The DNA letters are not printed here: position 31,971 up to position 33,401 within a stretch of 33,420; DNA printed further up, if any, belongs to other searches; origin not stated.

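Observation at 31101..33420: Tandem array of at least three modular type IV pilin genes with an invariant N-terminus; the two complete copies carry unrelated C-terminal cargo modules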

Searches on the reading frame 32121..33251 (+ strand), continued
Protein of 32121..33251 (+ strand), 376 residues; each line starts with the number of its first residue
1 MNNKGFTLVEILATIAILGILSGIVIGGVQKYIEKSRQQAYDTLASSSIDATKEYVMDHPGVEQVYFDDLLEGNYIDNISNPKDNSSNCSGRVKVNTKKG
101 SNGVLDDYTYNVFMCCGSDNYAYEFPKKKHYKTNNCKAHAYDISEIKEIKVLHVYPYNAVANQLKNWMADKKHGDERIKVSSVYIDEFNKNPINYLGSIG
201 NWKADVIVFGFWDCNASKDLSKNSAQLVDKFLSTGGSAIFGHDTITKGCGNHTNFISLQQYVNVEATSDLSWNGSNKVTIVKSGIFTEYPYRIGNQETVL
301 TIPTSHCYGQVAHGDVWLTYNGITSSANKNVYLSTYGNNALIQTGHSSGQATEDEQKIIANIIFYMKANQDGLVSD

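Call 80: search_dna_similar(query=P0089, collection=plasmids, mode=protein, max_rows=15)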
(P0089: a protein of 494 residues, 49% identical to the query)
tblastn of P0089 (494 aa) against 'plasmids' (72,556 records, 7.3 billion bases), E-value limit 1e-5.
Records with a match: 44; places in all: 48; records where one place covers at least 80% of the query: 6.
Best place of each record, by identity: <60% 44.
By first word of the organism name: Bacillus 38; Clostridioides 3; Aneurinibacillus 1; Clostridium 1; Alkaliphilus 1.
By predicted mobility (MOB-suite, as given by PLSDB): non-mobilizable 39; conjugative 4; mobilizable 1.
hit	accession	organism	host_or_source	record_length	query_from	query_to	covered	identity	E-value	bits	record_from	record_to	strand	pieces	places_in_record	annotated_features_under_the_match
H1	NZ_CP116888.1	Aneurinibacillus sp. Ricciae_BoGa-3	whole organism,Plant material,Lab grown ...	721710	3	441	89%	37.2%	3e-68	244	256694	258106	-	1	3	hypothetical protein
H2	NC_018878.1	Bacillus thuringiensis Bt407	-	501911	43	440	81%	39.1%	5e-66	238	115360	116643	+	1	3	hypothetical protein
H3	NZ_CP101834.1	Bacillus pumilus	cell culture,soil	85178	88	445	72%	37.1%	9e-61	223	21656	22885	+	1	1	DUF5057 domain-containing protein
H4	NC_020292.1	Clostridium saccharoperbutylacetonicum N1-4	-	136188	26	449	86%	30.4%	4e-47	182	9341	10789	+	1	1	Ig-like domain-containing protein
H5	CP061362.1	Clostridioides sp. ES-W-0016-02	water,pond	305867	50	445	80%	30.5%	1e-33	142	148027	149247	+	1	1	DUF5011 domain-containing protein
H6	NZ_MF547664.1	Clostridioides difficile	hospital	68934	50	445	80%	30.0%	4e-30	132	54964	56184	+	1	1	immunoglobulin-like domain-containing protein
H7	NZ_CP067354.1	Clostridioides sp. ES-S-0173-01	soil,soil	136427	50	445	80%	28.5%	1e-27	124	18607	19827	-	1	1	immunoglobulin-like domain-containing protein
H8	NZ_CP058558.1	Alkaliphilus sp. B6464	-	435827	25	375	71%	23.1%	3e-12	77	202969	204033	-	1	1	DUF5057 domain-containing protein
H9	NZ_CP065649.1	Bacillus cereus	-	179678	283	454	35%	30.2%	2e-6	59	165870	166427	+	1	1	WxL domain-containing protein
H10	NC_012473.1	Bacillus cereus 03BB102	-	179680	283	454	35%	30.2%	2e-6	59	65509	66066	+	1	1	WxL domain-containing protein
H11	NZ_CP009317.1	Bacillus cereus 03BB102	Human blood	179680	283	454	35%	30.2%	2e-6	59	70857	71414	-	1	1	WxL domain-containing protein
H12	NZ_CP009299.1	Bacillus cereus D17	-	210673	283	454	35%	29.7%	5e-7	61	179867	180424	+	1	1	WxL domain-containing protein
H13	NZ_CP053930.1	Bacillus cereus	-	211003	283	454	35%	29.7%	5e-7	61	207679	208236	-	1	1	WxL domain-containing protein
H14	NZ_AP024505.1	Bacillus cereus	-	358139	283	454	35%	29.2%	2e-6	58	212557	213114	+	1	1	WxL domain-containing protein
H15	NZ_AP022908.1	Bacillus cereus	-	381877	283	454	35%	29.2%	2e-6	58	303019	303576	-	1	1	WxL domain-containing protein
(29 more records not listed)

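Call 81: get_annotated_region(hit=H3, flank=7000)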
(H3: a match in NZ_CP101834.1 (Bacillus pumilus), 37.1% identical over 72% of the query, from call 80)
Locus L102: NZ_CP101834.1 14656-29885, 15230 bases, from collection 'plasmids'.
description: Bacillus pumilus strain NDY-10 plasmid unnamed, complete sequence
organism: Bacillus pumilus (NCBI taxid 1408)
taxonomy: Bacteria; Bacillota; Bacilli; Bacillales; Bacillaceae; Bacillus; Bacillus pumilus
host: -; source: cell culture,soil; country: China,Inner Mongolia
typing (MOB-suite, as given by PLSDB): non-mobilizable
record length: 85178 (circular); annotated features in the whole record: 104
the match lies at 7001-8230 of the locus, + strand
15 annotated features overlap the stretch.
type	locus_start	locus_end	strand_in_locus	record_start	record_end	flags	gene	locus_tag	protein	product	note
CDS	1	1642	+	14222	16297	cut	-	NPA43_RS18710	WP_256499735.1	hypothetical protein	-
CDS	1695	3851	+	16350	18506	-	topB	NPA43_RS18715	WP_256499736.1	type IA DNA topoisomerase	GO:0006265 - DNA topological change [Evidence IEA]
CDS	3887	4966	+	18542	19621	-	-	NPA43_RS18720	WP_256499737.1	DUF3991 domain-containing protein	-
CDS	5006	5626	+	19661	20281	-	-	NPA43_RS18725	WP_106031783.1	WxL domain-containing protein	-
CDS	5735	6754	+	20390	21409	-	-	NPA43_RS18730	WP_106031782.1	DUF3324 domain-containing protein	-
CDS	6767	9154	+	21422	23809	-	-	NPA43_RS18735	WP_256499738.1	DUF5057 domain-containing protein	-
CDS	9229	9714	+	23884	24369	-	ssb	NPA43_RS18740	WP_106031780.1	single-stranded DNA-binding protein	GO:0006310 - DNA recombination [Evidence IEA]; GO:0006281 - DNA repair [Evidence IEA]; GO:0006260 - DNA replication ...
CDS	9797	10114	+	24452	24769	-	-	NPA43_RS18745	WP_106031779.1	hypothetical protein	-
CDS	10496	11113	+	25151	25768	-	-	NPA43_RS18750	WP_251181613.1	recombinase family protein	GO:0006310 - DNA recombination [Evidence IEA]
CDS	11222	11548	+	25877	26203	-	-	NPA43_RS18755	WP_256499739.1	hypothetical protein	-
CDS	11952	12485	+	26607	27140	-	-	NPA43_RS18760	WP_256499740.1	hypothetical protein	-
CDS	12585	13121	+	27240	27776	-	-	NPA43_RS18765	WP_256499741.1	thermonuclease family protein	-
CDS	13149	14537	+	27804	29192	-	-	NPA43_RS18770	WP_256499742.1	DNA cytosine methyltransferase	-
CDS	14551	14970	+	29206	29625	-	-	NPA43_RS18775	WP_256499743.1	hypothetical protein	-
CDS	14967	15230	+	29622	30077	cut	-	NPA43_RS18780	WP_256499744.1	hypothetical protein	-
